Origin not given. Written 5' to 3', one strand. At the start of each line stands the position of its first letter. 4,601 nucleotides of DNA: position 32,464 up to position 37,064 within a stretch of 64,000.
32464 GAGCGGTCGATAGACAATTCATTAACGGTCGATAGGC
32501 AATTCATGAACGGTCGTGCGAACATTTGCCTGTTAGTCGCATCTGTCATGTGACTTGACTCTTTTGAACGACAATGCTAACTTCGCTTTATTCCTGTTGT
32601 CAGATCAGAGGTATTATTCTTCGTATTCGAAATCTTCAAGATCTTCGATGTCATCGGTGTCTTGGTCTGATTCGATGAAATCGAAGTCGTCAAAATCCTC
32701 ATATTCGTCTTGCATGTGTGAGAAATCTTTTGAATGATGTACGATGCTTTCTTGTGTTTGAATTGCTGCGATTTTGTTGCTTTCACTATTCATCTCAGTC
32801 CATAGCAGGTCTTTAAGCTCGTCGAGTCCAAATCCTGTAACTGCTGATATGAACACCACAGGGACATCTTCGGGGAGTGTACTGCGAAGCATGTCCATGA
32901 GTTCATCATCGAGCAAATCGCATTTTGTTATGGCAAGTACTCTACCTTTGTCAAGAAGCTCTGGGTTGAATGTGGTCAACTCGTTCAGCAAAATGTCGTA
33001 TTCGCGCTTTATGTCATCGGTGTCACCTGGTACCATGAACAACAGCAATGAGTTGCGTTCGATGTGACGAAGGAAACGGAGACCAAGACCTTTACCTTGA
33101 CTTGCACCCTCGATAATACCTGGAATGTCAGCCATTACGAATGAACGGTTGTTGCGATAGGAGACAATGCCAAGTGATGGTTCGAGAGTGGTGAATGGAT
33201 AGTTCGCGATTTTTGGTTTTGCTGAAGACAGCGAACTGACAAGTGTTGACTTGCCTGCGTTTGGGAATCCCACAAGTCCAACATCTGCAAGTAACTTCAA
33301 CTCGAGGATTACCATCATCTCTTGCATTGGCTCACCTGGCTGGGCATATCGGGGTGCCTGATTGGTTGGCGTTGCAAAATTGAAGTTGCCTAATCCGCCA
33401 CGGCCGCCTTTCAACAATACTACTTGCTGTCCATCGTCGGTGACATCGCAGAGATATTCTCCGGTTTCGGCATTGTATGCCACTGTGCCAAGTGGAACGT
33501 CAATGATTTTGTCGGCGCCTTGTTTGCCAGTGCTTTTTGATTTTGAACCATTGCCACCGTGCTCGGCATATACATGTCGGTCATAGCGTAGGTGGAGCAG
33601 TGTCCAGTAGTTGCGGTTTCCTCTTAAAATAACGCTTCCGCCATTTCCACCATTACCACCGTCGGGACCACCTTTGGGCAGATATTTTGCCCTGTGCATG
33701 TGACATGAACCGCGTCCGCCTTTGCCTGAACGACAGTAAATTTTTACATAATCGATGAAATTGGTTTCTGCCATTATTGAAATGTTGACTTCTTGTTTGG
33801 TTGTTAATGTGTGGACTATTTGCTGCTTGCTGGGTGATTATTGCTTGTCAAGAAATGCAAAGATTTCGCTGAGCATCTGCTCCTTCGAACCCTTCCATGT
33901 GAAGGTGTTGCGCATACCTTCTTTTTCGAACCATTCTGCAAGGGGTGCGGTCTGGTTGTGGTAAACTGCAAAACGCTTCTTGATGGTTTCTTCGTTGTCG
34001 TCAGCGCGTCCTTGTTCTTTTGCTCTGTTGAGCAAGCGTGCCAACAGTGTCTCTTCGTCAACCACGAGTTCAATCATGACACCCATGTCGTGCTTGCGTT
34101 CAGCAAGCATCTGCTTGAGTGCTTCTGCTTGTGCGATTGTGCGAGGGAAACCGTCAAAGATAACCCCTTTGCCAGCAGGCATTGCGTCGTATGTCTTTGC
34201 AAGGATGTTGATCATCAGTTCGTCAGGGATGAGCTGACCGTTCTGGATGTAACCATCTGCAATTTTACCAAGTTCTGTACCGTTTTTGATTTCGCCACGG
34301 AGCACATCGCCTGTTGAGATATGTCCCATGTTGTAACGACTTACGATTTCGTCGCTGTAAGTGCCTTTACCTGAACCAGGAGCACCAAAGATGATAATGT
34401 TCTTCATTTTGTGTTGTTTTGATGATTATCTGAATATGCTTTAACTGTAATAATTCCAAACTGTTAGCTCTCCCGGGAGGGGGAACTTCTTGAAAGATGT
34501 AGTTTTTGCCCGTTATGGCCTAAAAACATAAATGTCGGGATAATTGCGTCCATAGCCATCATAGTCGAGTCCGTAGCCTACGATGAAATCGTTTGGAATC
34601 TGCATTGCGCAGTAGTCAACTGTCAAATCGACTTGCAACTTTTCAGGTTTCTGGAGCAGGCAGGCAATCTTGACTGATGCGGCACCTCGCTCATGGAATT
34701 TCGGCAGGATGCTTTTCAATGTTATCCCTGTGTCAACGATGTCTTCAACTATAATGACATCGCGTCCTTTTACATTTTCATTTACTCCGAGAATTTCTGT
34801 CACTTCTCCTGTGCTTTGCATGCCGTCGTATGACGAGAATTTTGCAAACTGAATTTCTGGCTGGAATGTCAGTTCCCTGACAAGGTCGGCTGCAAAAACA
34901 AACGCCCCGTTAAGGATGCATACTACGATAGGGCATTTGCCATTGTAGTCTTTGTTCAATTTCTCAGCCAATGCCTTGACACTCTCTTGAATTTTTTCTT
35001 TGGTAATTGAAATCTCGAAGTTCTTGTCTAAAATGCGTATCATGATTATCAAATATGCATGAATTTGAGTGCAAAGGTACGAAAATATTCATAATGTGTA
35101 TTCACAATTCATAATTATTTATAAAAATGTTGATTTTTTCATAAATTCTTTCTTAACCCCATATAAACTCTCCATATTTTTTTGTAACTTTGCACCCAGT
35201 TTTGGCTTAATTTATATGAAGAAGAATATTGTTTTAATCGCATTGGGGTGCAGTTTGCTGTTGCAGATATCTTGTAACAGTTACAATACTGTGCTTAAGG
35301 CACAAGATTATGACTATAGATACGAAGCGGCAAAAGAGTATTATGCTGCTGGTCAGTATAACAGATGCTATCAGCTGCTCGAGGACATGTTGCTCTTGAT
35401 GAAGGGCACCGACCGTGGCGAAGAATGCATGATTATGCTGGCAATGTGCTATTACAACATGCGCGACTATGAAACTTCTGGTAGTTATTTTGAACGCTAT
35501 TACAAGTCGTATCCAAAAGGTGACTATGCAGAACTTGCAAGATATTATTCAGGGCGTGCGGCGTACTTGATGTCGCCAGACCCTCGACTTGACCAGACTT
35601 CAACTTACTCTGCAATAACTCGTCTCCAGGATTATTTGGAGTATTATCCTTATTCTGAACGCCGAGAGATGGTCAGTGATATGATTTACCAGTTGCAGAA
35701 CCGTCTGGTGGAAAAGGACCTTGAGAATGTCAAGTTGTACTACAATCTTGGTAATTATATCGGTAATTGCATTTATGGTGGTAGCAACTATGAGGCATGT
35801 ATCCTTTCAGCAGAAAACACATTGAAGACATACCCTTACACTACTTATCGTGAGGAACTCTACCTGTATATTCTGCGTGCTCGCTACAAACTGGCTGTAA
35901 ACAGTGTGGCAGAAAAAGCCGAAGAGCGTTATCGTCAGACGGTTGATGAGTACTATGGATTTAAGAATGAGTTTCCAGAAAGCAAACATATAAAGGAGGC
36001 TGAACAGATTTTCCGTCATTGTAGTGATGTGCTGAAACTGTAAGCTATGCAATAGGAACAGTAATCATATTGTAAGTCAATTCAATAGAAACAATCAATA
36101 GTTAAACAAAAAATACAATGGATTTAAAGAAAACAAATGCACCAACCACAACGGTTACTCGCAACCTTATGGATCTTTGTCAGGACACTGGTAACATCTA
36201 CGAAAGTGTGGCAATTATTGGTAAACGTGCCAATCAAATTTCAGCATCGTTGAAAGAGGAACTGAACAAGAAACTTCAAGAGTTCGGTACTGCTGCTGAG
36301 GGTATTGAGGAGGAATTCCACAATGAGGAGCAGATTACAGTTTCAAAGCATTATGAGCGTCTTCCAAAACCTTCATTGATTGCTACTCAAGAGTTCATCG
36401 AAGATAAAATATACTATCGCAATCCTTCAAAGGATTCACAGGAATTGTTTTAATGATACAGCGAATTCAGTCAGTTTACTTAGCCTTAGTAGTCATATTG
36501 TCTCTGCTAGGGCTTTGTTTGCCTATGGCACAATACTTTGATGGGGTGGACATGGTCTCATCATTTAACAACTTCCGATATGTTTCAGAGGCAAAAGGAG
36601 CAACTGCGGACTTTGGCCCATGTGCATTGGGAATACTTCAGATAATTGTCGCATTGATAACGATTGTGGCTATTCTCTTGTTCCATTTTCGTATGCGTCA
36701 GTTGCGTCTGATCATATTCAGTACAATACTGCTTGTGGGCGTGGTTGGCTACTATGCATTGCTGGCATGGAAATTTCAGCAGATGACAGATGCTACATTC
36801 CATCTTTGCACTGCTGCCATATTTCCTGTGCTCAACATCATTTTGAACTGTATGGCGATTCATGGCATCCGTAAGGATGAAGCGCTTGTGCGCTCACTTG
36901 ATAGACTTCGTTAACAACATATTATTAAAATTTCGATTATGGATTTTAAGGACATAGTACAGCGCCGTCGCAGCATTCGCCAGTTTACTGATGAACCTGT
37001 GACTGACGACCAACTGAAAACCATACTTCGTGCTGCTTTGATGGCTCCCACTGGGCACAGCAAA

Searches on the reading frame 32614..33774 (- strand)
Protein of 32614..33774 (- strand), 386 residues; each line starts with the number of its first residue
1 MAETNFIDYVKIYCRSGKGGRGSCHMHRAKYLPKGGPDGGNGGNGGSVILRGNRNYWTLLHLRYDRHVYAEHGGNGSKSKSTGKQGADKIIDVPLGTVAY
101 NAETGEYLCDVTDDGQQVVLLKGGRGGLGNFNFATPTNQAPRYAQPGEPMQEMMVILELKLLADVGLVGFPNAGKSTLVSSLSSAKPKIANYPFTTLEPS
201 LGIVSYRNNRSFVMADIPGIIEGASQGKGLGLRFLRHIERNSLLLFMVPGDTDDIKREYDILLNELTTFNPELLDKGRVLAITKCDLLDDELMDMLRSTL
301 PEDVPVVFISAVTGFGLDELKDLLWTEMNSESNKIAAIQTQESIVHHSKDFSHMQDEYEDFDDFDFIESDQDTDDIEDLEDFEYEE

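Call 8: search_protein_families(library=pfam, proteins=[window:32614-33774:-])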
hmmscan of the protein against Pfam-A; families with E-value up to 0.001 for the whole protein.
window:32614-33774:- (386 aa): 5 families
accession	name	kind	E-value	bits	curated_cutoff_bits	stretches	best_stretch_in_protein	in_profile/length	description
PF01018.28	GTP1_OBG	-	1.6e-58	197.1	27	1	7-161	1-155/155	GTP1/OBG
PF01926.29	MMR_HSR1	-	7.3e-24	84.5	21.9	1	164-282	1-111/113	50S ribosome-binding GTPase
PF02421.24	FeoB_N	-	3.5e-13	49.8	27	1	165-322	3-154/156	Ferrous iron transport protein B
PF16897.10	MMR_HSR1_Xtn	-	0.00011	22.5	35.2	1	279-329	59-105/106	C-terminal region of MMR_HSR1 domain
PF00009.33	GTP_EFTU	-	0.0004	20.5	26.5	0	278-326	124-184/188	Elongation factor Tu GTP binding domain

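Call 11: find_related_loci(query=window:32614-33774:-, collection=genome_contigs, flank=10000)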
Query window:32614-33774:- (386 aa) in genome_contigs; peptide patterns used: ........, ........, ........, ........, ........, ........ (x = any residue, [..] = any of these).
599 stretches matched a pattern (row limit reached: there are more); 494 encode a relative of the query (tblastn E <= 1e-3); the best 80 are kept; 80 distinct loci.
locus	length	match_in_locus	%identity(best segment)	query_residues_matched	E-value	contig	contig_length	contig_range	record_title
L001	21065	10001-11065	90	1-355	0e+0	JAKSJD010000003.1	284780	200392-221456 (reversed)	MAG: Bacteroidaceae bacterium isolate Horse_feces38 MAG038_3, whole genome shotgun sequence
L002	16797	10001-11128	86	1-379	0e+0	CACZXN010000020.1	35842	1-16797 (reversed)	MAG: uncultured Bacteroidales bacterium isolate RUG13039 genome assembly, contig: RUG13039_asm_20, whole genome shotgun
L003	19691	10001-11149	87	1-386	0e+0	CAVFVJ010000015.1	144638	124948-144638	Alistipes ihumii isolate H07648-L1_cleanbin_000002 genome assembly, contig: Spades_H07648-L1_contig_16, whole genome sho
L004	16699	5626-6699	87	1-358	0e+0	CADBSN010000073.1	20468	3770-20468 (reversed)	MAG: uncultured Bacteroidales bacterium isolate RUG14251 genome assembly, contig: RUG14251_asm_73, whole genome shotgun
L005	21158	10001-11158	84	3-384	0e+0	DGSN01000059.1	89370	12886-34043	MAG TPA_asm: Prevotellaceae bacterium UBA4361 UBA4361_contig_2464, whole genome shotgun sequence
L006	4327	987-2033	89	2-350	0e+0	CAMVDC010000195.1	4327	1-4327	MAG TPA_asm: uncultured Prevotellaceae bacterium isolate SRR8387714_bin.50_metaWRAP_v1.3_MAG genome assembly, contig: ER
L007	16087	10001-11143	82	1-382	0e+0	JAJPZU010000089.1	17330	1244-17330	MAG: Prevotellaceae bacterium isolate BH.3_6 NODE_547_length_17330_cov_15.910101, whole genome shotgun sequence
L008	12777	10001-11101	84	1-375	0e+0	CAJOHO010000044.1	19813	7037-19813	uncultured Bacteroidaceae bacterium isolate Red_deer_4_mag_139 genome assembly, contig: scaffold_4328, whole genome shot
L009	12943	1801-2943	81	3-386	0e+0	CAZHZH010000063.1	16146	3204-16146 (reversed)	MAG TPA_asm: uncultured Bacteroidaceae bacterium isolate SRP225648_co1_97 genome assembly, contig: NODE_8951_length_1614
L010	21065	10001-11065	85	1-355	0e+0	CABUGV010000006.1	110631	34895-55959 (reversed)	MAG TPA_asm: uncultured Bacteroides sp. isolate MGYG-HGUT-03992 genome assembly, contig: GUT_GENOME253072_6, whole genom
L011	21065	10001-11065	85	1-355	0e+0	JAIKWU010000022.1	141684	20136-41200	MAG: Bacteroidaceae bacterium isolate RUI437 k141_1238450_flag=0_multi=45.9965_len=141684, whole genome shotgun sequence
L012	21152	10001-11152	78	1-386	0e+0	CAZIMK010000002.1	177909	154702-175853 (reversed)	MAG TPA_asm: uncultured Paraprevotella sp. isolate SRP199465_co1_373 genome assembly, contig: NODE_61_length_177909_cov_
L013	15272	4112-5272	77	1-386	0e+0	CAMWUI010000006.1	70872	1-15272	MAG TPA_asm: uncultured Paraprevotella sp. isolate SRR14411332_bin.4_metawrap_v1.3_MAG genome assembly, contig: NODE.39_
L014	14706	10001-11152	77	1-386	0e+0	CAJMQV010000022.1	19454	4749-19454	TPA_asm: uncultured bacterium isolate ERR2013609-bin.4 genome assembly, contig: NODE_2351_length_19454_cov_3.949688, who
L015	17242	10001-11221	76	3-384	0e+0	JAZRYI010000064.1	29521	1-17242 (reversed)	MAG: Bacteroidaceae bacterium isolate T1900044950_TA20190003.MAGScoT_cleanbin_000015 SGB_3592_k141_691262, whole genome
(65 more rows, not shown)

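Call 19: find_encoding_contigs(protein=window:32614-33774:-, flank=4000, max_places=10)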
Protein window:32614-33774:- (386 aa): 23 contigs read that carry it; 10 places shown.
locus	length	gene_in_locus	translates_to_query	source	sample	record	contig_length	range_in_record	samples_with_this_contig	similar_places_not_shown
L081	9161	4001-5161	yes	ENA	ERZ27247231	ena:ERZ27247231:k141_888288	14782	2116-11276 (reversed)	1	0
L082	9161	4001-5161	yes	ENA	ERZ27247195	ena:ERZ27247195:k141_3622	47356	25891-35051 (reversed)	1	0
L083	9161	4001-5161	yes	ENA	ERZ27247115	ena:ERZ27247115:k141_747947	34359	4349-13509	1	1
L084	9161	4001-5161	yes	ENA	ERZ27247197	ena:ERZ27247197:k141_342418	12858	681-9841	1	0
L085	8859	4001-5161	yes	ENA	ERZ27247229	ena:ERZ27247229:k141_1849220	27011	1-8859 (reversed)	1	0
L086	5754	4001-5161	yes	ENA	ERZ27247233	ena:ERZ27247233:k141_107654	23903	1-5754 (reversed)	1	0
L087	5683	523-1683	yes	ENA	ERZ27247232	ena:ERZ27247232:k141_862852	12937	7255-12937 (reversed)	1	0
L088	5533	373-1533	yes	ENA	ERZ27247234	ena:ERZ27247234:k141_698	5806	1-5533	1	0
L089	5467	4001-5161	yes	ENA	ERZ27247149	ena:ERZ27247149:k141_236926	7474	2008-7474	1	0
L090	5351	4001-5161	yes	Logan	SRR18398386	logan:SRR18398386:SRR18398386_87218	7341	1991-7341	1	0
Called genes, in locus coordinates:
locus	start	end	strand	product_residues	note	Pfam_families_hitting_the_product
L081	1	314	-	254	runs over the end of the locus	PF03807:F420_oxidored, PF10727:Rossmann-like, PF10728:DUF2520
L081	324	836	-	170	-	PF14512:TM1586_NiRdase (faint), PF00881:Nitroreductase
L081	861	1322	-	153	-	PF14126:DUF4293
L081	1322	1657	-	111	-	PF01192:RNA_pol_Rpb6 (weak)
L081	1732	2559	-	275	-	PF13525:YfiO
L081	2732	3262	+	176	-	PF00156:Pribosyltran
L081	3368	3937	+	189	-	PF00406:ADK, PF13238:AAA_18, PF13671:AAA_33, PF13207:AAA_17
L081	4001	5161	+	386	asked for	PF01018:GTP1_OBG, PF01926:MMR_HSR1, PF02421:FeoB_N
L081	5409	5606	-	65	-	-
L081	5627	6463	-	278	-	-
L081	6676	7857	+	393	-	PF01808:AICARFT_IMPCHas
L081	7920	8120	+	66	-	-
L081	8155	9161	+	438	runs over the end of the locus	PF02403:Seryl_tRNA_N, PF00587:tRNA-synt_2b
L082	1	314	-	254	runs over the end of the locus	PF03807:F420_oxidored, PF10727:Rossmann-like, PF10728:DUF2520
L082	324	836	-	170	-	PF14512:TM1586_NiRdase (faint), PF00881:Nitroreductase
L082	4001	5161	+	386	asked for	PF01018:GTP1_OBG, PF01926:MMR_HSR1, PF02421:FeoB_N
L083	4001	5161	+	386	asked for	PF01018:GTP1_OBG, PF01926:MMR_HSR1, PF02421:FeoB_N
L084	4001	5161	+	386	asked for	PF01018:GTP1_OBG, PF01926:MMR_HSR1, PF02421:FeoB_N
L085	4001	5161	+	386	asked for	PF01018:GTP1_OBG, PF01926:MMR_HSR1, PF02421:FeoB_N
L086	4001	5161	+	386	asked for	PF01018:GTP1_OBG, PF01926:MMR_HSR1, PF02421:FeoB_N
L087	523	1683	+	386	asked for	PF01018:GTP1_OBG, PF01926:MMR_HSR1, PF02421:FeoB_N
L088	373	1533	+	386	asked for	PF01018:GTP1_OBG, PF01926:MMR_HSR1, PF02421:FeoB_N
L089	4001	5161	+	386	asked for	PF01018:GTP1_OBG, PF01926:MMR_HSR1, PF02421:FeoB_N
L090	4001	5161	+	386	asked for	PF01018:GTP1_OBG, PF01926:MMR_HSR1, PF02421:FeoB_N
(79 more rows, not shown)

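Call 38: search_protein_families(library=pfam, proteins=[L002:11186-11956:+, L001:11154-12044:+], max_evalue=0.01)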
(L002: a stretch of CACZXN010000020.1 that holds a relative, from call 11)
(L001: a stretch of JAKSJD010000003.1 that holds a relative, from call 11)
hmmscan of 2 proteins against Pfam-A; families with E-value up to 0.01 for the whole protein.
L002:11186-11956:+ (256 aa): 1 family
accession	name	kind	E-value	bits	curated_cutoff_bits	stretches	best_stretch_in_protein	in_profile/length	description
PF02578.20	Cu-oxidase_4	-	7.6e-84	281.3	22.9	1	16-253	1-237/238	Multi-copper polyphenol oxidoreductase laccase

L001:11154-12044:+ (296 aa): 1 family
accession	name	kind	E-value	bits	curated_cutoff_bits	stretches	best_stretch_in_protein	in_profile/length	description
PF02578.20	Cu-oxidase_4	-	3e-79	266.2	22.9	1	32-292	1-237/238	Multi-copper polyphenol oxidoreductase laccase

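Call 68: search_protein_families(library=ncbifam, proteins=[L002:11959-13305:-], max_evalue=0.01)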
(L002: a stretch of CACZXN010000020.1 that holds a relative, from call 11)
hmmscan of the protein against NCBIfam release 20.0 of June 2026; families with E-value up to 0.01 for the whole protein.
L002:11959-13305:- (448 aa): 0 families

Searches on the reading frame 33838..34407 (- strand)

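Call 8: search_protein_families(library=pfam, proteins=[window:33838-34407:-])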
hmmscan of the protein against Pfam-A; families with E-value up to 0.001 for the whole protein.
window:33838-34407:- (189 aa): 4 families
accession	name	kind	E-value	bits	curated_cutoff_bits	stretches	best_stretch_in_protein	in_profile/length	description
PF00406.28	ADK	-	2.3e-48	164.6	26.8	1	6-164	1-150/151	Adenylate kinase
PF13207.12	AAA_17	-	1.8e-31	109.7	27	1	7-143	1-136/136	AAA domain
PF13238.12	AAA_18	-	3e-09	37.9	29.4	1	4-140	1-123/128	AAA domain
PF13671.12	AAA_33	-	8.1e-08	33.1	27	1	4-144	2-135/143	AAA domain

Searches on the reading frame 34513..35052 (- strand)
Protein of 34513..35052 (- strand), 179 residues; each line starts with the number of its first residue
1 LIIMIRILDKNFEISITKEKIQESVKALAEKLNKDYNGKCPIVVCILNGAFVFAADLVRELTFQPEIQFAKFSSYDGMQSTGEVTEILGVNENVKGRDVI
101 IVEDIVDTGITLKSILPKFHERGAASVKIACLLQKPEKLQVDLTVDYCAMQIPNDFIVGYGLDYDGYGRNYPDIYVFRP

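Call 8: search_protein_families(library=pfam, proteins=[window:34513-35052:-])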
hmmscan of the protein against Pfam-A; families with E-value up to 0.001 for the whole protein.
window:34513-35052:- (179 aa): 1 family
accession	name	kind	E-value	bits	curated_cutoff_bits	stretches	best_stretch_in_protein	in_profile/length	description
PF00156.33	Pribosyltran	-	3.6e-30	104.8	26.3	1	20-164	10-157/158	Phosphoribosyl transferase domain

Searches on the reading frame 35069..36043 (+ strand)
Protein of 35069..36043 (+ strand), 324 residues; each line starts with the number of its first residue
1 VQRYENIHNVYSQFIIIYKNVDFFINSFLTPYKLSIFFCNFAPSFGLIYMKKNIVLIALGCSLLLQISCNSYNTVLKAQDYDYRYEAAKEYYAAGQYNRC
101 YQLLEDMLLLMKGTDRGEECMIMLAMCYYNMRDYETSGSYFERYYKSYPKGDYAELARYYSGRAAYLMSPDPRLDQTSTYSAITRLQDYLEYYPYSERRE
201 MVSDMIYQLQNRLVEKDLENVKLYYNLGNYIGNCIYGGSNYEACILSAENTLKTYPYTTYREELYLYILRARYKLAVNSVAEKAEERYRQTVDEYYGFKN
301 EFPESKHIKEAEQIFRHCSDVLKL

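Call 8: search_protein_families(library=pfam, proteins=[window:35069-36043:+])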
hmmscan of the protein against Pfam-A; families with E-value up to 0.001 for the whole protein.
window:35069-36043:+ (324 aa): 3 families
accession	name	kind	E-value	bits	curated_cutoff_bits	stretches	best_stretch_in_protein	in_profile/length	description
PF13525.12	YfiO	-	1.2e-13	51.8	25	1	84-231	8-158/203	Outer membrane lipoprotein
PF12895.13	ANAPC3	-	0.00019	22.1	27.2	1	76-135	18-73/82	Anaphase-promoting complex, cyclosome, subunit 3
PF13174.12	TPR_6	-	0.0008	20.4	26.3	1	120-150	2-32/33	Tetratricopeptide repeat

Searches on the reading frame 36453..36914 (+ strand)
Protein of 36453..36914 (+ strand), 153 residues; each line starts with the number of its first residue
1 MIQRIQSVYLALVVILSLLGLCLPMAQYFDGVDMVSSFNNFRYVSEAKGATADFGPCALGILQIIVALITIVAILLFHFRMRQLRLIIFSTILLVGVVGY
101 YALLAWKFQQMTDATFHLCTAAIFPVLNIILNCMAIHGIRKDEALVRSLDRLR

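Call 85: search_protein_families(library=pfam, proteins=[window:36453-36914:+], max_evalue=0.00001)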
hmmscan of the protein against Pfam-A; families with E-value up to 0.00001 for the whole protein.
window:36453-36914:+ (153 aa): 1 family
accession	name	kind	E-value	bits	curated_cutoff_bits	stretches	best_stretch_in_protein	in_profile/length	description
PF14126.11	DUF4293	-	5.2e-38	131.1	27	1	2-152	1-153/153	Domain of unknown function (DUF4293)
